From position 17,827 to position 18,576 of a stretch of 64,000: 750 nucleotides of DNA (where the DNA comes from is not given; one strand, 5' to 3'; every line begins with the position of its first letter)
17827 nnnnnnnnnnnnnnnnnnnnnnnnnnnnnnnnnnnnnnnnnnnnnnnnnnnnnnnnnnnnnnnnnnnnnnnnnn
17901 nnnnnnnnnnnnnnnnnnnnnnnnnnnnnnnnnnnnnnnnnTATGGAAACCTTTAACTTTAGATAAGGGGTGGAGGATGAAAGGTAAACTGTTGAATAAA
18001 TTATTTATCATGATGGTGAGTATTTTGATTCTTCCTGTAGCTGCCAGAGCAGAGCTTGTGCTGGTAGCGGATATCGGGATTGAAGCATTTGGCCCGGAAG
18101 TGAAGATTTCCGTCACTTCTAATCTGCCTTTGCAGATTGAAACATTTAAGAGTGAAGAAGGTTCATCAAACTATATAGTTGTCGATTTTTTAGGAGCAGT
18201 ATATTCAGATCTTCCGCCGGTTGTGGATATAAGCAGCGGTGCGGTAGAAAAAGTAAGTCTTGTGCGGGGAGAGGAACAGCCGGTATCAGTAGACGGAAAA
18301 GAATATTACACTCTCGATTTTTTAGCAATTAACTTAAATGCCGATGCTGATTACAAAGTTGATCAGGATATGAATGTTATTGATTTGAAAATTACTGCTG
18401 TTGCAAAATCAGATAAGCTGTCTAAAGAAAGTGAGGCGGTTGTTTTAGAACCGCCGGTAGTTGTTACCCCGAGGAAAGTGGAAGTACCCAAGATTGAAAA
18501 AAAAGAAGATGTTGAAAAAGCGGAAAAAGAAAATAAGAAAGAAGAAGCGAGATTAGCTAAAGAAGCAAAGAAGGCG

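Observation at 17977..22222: Tandem pair of giant AMIN-domain, coiled-coil, Lys/Glu-repeat proteins; second has C-terminal TPRs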

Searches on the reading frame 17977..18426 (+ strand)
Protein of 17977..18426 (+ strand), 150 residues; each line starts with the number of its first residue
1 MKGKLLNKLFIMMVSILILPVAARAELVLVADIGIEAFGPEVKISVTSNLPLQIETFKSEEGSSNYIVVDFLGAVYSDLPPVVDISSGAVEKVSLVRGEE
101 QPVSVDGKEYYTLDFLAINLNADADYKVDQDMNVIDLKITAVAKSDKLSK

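Call 8: find_homologous_proteins(query=window:17977-18426:+, max_evalue=0.001)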
Query window:17977-18426:+: 52 candidates shared short words with the query, none scored E <= 0.001.

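Call 18: predict_structure(alignment_id=A1)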
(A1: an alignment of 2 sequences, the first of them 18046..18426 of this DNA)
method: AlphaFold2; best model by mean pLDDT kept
length: 127 residues; sequences in the alignment: 2
mean_pLDDT: 81.4   pTM: 0.75
mean pLDDT of the five models: 81.4, 80.6, 80.3, 75.9, 74.4
residues with pLDDT >= 90: 36; 70-90: 71; 50-70: 12; < 50: 8
segments of 3 or more residues with pLDDT < 50: 122-127
pLDDT, mean of each block of 10 residues (from residue 1): 64 90 90 72 84 82 84 84 84 87 91 90 46
secondary structure, 60 per line:
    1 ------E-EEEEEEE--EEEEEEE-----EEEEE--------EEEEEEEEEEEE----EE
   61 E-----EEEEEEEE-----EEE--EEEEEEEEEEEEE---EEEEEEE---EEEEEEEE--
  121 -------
elements in order: E9-15 E18-24 E30-34 E43-54 E59-61 E67-74 E80-82 E85-97 E101-107 E111-118

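Call 20: search_protein_representatives(alignment_id=A1)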
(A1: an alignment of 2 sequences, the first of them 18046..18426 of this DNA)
Query: 2 sequences, 127 profile positions. Proteins with E-value up to 0.001 (for the whole library): 84; up to 1e-10: 50; up to 1e-30: 24. The best 84 are listed.
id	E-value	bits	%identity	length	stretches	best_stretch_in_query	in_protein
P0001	2.2e-61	221.5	-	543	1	1-127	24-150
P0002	2.6e-45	169.5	-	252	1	3-125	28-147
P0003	1.7e-44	166.9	-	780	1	3-122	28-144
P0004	1.0e-43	164.4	-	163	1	3-122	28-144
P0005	1.4e-43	164.0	-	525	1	3-122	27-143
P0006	5.7e-43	162.0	-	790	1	5-125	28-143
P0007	1.3e-42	160.8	-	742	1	4-122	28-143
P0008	1.5e-41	157.4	-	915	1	3-122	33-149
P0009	5.5e-41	155.6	-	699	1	2-124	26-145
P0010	2.4e-40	153.5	-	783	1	3-122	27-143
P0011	1.4e-39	151.0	-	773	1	2-121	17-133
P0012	8.8e-38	145.2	-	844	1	3-126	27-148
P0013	1.5e-37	144.4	-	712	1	4-123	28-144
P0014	5.8e-36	139.3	-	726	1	2-121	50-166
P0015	9.2e-35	135.5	-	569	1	5-125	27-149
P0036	8.4e-18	80.6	-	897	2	11-111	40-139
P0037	1.3e-17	80.0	-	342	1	3-117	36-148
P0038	2.4e-15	72.7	-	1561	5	34-121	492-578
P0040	4.8e-14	68.5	-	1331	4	6-114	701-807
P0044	4.8e-12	62.0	-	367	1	3-122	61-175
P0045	4.9e-12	62.0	-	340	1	3-118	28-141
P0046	6.7e-12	61.5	-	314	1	7-125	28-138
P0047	9.9e-12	61.0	-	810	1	7-115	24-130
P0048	1.2e-11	60.7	-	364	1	5-118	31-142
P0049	3.7e-11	59.1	-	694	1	4-117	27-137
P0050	5.0e-11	58.7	-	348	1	2-117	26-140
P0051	1.7e-10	57.0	-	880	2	6-119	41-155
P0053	7.1e-10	55.0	-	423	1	2-117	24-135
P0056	8.1e-09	51.6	-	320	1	5-108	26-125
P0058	3.1e-08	49.7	-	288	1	8-123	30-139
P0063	4.2e-07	46.0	-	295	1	9-118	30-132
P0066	2.7e-06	43.4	-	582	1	5-114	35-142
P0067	2.9e-06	43.3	-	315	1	2-118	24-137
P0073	2.8e-05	40.1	-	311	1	3-119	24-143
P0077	1.3e-04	38.0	-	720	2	7-119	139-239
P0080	3.8e-04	36.5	-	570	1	5-79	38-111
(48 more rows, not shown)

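Call 23: find_encoding_contigs(protein=P0001, flank=10000, max_places=5)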
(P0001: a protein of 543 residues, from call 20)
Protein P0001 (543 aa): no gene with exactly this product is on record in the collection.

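Call 27: search_protein_families(library=pfam, proteins=[P0036, P0040, P0077, P0080, P0045, P0056, P0053, P0066, P0047, P0038], max_evalue=0.01)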
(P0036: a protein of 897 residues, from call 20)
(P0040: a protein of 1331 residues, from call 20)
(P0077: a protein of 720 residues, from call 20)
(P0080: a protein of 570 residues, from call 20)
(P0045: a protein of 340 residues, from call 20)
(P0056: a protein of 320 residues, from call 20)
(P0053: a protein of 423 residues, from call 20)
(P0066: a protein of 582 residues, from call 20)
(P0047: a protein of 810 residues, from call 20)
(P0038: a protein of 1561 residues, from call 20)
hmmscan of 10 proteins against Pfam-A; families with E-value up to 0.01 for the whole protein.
P0036 (897 aa): 1 family
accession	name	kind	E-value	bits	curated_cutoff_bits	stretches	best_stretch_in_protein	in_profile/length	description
PF02321.23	OEP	-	2.7e-47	161.4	22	3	463-644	4-185/187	Outer membrane efflux protein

P0040 (1331 aa): 1 family
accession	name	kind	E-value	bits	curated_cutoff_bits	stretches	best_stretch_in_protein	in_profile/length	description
PF02321.23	OEP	-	3.8e-21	76.2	22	2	898-1075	1-183/187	Outer membrane efflux protein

P0077 (720 aa): 5 families
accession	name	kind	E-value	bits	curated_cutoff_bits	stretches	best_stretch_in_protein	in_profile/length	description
PF00263.26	Secretin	-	1.3e-48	165.2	27.5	1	559-717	1-167/169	Bacterial type II and III secretion system protein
PF11741.13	AMIN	-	1.1e-18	67.6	20.5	2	141-236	1-101/101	AMIN domain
PF03958.22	Secretin_N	-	1.3e-15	57.8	28.2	1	408-467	1-66/69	Bacterial type II/III secretion system short domain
PF21305.2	type_II_gspD_N0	-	3.9e-08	33.5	27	1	331-396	1-71/71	GspD-like, N0 domain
PF07660.19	STN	-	8e-08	32.4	28.4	1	352-396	2-49/52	Secretin and TonB N terminus short domain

P0080 (570 aa): 6 families
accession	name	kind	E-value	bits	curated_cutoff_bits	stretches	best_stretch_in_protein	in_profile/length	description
PF00263.26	Secretin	-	7.1e-43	146.6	27.5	1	401-556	1-168/169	Bacterial type II and III secretion system protein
PF11741.13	AMIN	-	2.8e-12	47.1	20.5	1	50-129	9-90/101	AMIN domain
PF03958.22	Secretin_N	-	8.7e-11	42.3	28.2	1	284-343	2-69/69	Bacterial type II/III secretion system short domain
PF07660.19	STN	-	1.4e-06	28.5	28.4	1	224-270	2-51/52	Secretin and TonB N terminus short domain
PF21305.2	type_II_gspD_N0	-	2e-05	24.8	27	1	203-239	1-37/71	GspD-like, N0 domain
PF16344.10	FecR_C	-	0.0015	19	24.4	1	203-268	2-70/70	FecR, C-terminal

P0045 (340 aa): 14 families
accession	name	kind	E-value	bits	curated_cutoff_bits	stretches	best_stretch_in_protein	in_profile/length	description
PF13414.12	TPR_11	-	1.4e-16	60.3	26.8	2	234-275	1-42/42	TPR repeat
PF00515.34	TPR_1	-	2.3e-16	59.2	27.8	2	227-257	1-31/34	Tetratricopeptide repeat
PF07719.23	TPR_2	-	4.5e-16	58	27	2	227-257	1-31/34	Tetratricopeptide repeat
PF13181.12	TPR_8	-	1.4e-13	50.3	25.7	2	233-258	7-32/34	Tetratricopeptide repeat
PF13431.12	TPR_17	-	1.8e-11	43.8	24.4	2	284-315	2-33/34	Tetratricopeptide repeat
PF13428.12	TPR_14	-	1.2e-09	38.3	23.5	1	266-303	6-43/44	Tetratricopeptide repeat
PF13432.12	TPR_16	-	4.8e-09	36.9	32.7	1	232-293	2-63/65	Tetratricopeptide repeat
PF13424.12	TPR_12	-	1.3e-08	35.4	30.1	1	229-291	5-75/77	Tetratricopeptide repeat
PF14559.12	TPR_19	-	1.5e-07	32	25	2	240-281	4-45/68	Tetratricopeptide repeat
PF13176.12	TPR_7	-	2.4e-07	30.7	27.9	0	234-258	6-32/36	Tetratricopeptide repeat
PF13174.12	TPR_6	-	0.001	20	26.3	0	234-255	7-28/33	Tetratricopeptide repeat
PF11741.13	AMIN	-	0.0026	18.3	20.5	1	34-97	1-67/101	AMIN domain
PF24575.1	TPR_Slam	-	0.0041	18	35.2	0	233-257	53-77/104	Surface lipoprotein assembly modifier, N-terminal TPR repeats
PF13371.12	TPR_9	-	0.0073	16.7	35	0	236-292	4-60/73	Tetratricopeptide repeat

P0056 (320 aa): 2 families
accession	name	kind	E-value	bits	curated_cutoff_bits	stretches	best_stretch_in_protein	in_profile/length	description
PF02563.21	Poly_export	-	4e-23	81.8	28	1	230-299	7-76/77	Polysaccharide biosynthesis/export protein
PF11741.13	AMIN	-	0.0056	17.2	20.5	0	37-93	8-67/101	AMIN domain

P0053 (423 aa): 5 families
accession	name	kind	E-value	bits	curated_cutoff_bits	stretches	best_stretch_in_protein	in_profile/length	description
PF02563.21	Poly_export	-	2.2e-24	85.8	28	1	234-304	6-76/77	Polysaccharide biosynthesis/export protein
PF22461.2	SLBB_2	-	2.9e-14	53.3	27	1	310-392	1-79/79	SLBB domain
PF10531.15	SLBB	-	1.6e-10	41.1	27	1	312-356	2-46/55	SLBB domain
PF11741.13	AMIN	-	0.0019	18.7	20.5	0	39-91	9-64/101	AMIN domain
PF08007.18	JmjC_2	-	0.0092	16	22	0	372-413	78-119/127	JmjC domain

P0066 (582 aa): 0 families

P0047 (810 aa): 15 families
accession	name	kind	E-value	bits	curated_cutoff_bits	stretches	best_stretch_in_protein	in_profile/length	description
PF07719.23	TPR_2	-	9.8e-29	97.5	27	4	428-458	3-33/34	Tetratricopeptide repeat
PF00515.34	TPR_1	-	4e-27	93.3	27.8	4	397-424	6-33/34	Tetratricopeptide repeat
PF13414.12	TPR_11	-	1.9e-25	88.7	26.8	4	399-439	1-41/42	TPR repeat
PF13431.12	TPR_17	-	4.4e-20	70.6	24.4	3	449-480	2-33/34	Tetratricopeptide repeat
PF13181.12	TPR_8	-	2.5e-18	65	25.7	3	709-739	3-33/34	Tetratricopeptide repeat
PF14559.12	TPR_19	-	3.3e-18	66.2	25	3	404-446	3-45/68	Tetratricopeptide repeat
PF13432.12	TPR_16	-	1.2e-17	64.4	32.7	1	399-458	4-63/65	Tetratricopeptide repeat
PF13424.12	TPR_12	-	5.9e-17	62.1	30.1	2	426-482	3-67/77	Tetratricopeptide repeat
PF13428.12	TPR_14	-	1.7e-14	53.3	23.5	0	402-433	11-42/44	Tetratricopeptide repeat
PF13176.12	TPR_7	-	2.7e-11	43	27.9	0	462-480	1-19/36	Tetratricopeptide repeat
PF24575.1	TPR_Slam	-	5.6e-06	27.2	35.2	0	669-720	43-94/104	Surface lipoprotein assembly modifier, N-terminal TPR repeats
PF07721.20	TPR_4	-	9.6e-06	26.2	27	0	462-484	3-25/26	Tetratricopeptide repeat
PF13374.12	TPR_10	-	5.3e-05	23.5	27.5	0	464-483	6-25/42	Tetratricopeptide repeat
PF13174.12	TPR_6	-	0.008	17.2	26.3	0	746-765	5-24/33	Tetratricopeptide repeat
PF13371.12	TPR_9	-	0.0098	16.3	35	0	685-738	7-60/73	Tetratricopeptide repeat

P0038 (1561 aa): 12 families
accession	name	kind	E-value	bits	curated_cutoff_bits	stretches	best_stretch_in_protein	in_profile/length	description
PF02321.23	OEP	-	6.9e-30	104.7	22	2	847-1026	2-186/187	Outer membrane efflux protein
PF11741.13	AMIN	-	1.4e-19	70.4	20.5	2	32-97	2-70/101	AMIN domain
PF07719.23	TPR_2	-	3.4e-11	42.8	27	1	705-736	3-34/34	Tetratricopeptide repeat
PF00515.34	TPR_1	-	3.5e-11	42.9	27.8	1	705-736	3-34/34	Tetratricopeptide repeat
PF13414.12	TPR_11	-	2.7e-10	40.2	26.8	1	711-738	2-29/42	TPR repeat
PF24837.1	AMIN-like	-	8.2e-05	23.1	27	0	45-68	104-127/129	AMIN-like domain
PF14559.12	TPR_19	-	9e-05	23.2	25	0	624-682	9-66/68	Tetratricopeptide repeat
PF13428.12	TPR_14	-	0.00021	22.1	23.5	0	712-739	10-37/44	Tetratricopeptide repeat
PF13432.12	TPR_16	-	0.00036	21.4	32.7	0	785-813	12-40/65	Tetratricopeptide repeat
PF13181.12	TPR_8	-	0.0005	20.5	25.7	0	785-803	16-34/34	Tetratricopeptide repeat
PF04218.19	CENP-B_N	-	0.0044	17.1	21.2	0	344-355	2-13/53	CENP-B N-terminal DNA-binding domain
PF13424.12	TPR_12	-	0.0089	16.6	30.1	0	703-732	3-32/77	Tetratricopeptide repeat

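Call 30: search_solved_structures(query=A2, max_evalue=10, show_alignments=2)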
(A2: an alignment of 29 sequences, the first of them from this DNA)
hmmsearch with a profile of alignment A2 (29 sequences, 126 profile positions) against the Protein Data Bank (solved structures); distinct sequences matched with E-value up to 10: 1.
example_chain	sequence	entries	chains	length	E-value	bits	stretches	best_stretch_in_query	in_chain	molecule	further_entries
7qca_LQ0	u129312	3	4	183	0.18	14.6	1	42-93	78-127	60S ribosomal protein L18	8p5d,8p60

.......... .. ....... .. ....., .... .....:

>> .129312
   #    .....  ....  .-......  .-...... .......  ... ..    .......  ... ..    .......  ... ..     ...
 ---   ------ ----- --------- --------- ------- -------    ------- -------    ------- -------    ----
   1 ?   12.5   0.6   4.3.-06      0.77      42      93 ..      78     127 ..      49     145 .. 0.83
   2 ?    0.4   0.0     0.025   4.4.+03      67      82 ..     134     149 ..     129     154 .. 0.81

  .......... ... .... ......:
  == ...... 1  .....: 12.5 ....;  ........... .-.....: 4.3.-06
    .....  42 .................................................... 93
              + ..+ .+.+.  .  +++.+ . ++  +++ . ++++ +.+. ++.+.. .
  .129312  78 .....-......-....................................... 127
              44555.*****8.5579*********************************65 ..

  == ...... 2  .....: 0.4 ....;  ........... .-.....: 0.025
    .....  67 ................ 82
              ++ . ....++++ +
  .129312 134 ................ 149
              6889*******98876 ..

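Call 31: find_related_loci(query=A2, collection=genome_contigs, flank=10000)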
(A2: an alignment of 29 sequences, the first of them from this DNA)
Query A2 (127 aa) in genome_contigs; peptide patterns used: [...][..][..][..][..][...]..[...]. (x = any residue, [..] = any of these).
53 stretches matched a pattern; 21 encode a relative of the query (tblastn E <= 1e-3); 20 distinct loci.
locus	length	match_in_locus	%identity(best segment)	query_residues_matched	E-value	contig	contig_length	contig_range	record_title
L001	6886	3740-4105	56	1-122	4e-42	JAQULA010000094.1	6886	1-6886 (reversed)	MAG: Candidatus Omnitrophota bacterium isolate STD1_12 NODE_37224_length_6886_cov_3.392070_Sandtown_D1, whole genome sho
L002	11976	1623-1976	52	2-119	2e-40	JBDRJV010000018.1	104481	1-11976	MAG: Candidatus Omnitrophota bacterium isolate MEGAHIT-group-1.676 k141_6367500, whole genome shotgun sequence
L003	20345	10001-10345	56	2-116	3e-40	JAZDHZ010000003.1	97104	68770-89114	MAG: Candidatus Omnitrophota bacterium isolate MEGAHIT-group-0.379 k141_20326003, whole genome shotgun sequence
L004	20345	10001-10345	54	2-116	3e-39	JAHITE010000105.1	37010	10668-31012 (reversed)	MAG: Candidatus Omnitrophota bacterium isolate MM_PC_MetaG.mb.2 MM_PC_MetaG.mb.2_k141_1597580, whole genome shotgun sequ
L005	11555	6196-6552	54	1-119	2e-39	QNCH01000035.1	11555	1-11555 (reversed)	MAG: Candidatus Omnitrophota bacterium isolate B26_G9 B26_Guay9_scaffold_06238, whole genome shotgun sequence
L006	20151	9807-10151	55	6-120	7e-39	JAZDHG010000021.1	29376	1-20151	MAG: Candidatus Omnitrophota bacterium isolate MEGAHIT-group-0.309 k141_10744494, whole genome shotgun sequence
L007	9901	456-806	57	2-118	1e-38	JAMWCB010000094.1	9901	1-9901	MAG: Candidatus Omnitrophota bacterium isolate DG02_5.bins.26.Tibet NODE_19106_length_9901_cov_1.142214, whole genome sh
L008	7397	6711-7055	56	6-120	1e-38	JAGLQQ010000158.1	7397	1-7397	MAG: Candidatus Omnitrophota bacterium isolate RS_8_62 ROV157_8.bin.62.fa_158, whole genome shotgun sequence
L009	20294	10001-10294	59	19-116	2e-38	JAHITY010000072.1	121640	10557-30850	MAG: Candidatus Omnitrophota bacterium isolate MM_PC_MetaG.mb.228 MM_PC_MetaG.mb.228_k141_929727, whole genome shotgun s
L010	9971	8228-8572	54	6-120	6e-38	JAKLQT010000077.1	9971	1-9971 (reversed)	MAG: Candidatus Omnitrophota bacterium isolate bin S2.42 k141_180595, whole genome shotgun sequence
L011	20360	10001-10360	47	1-120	2e-31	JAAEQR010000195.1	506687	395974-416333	MAG: PVC group bacterium isolate Gpa_23 GpaG_CONTIG3162235, whole genome shotgun sequence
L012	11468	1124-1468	49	2-116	8e-31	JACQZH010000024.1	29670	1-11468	MAG: Candidatus Omnitrophota bacterium isolate NC_groundwater_1562_Pr4_S-0.65um_39_9 SR1-18-Sp65_coassembly_scaffold_664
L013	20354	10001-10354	49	1-118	8e-31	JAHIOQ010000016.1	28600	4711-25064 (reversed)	MAG: Candidatus Omnitrophota bacterium isolate KR13_S3.mb.139 KR13_S3.mb.139_k141_76075, whole genome shotgun sequence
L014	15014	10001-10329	46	9-119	5e-19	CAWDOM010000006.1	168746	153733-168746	MAG: uncultured Actinomycetota bacterium isolate MFD04716.bin.2.261 genome assembly, contig: contig_35438, whole genome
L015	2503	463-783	25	2-111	1e-11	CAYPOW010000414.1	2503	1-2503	MAG TPA_asm: uncultured Draconibacterium sp. isolate SRP191223_co1_1 genome assembly, contig: NODE_73104_length_2503_cov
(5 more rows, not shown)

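Call 40: list_cluster_members(proteins=[P0045, P0046, P0048, P0050, P0058, P0063, P0067, P0073, P0037, P0044])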
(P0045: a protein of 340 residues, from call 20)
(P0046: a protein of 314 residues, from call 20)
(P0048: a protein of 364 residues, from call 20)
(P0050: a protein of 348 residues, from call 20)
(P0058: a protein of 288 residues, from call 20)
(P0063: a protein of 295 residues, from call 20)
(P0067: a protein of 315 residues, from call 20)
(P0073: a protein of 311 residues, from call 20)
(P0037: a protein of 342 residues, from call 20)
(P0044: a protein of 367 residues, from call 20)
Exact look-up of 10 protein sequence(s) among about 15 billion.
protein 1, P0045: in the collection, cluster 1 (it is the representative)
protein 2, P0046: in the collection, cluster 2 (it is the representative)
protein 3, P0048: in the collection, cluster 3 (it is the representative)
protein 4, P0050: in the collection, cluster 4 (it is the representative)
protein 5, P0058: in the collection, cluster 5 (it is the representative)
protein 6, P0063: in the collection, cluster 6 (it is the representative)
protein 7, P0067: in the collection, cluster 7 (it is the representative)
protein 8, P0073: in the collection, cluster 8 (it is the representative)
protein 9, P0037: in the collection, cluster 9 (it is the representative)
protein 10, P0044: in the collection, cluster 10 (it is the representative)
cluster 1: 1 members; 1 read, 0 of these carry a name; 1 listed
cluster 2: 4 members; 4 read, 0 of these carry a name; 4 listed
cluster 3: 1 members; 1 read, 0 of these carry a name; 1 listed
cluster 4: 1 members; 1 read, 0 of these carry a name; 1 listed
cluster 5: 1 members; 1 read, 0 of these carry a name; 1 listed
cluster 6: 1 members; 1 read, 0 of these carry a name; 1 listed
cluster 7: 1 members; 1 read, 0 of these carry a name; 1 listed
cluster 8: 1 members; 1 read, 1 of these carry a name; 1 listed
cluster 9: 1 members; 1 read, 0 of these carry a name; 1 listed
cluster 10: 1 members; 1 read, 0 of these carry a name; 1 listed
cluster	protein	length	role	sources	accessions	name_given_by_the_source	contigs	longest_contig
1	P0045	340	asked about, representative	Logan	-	-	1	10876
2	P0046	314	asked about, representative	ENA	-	-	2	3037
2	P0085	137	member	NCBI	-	-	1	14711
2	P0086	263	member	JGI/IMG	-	-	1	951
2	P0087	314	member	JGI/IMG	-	-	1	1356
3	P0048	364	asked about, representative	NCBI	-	-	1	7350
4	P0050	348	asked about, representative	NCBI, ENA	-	-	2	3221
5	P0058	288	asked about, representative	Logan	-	-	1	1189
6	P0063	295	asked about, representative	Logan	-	-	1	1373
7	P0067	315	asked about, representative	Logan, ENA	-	-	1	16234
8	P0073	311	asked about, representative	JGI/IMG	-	tetratricopeptide (TPR) repeat protein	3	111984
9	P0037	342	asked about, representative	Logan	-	-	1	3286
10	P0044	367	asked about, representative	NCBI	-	-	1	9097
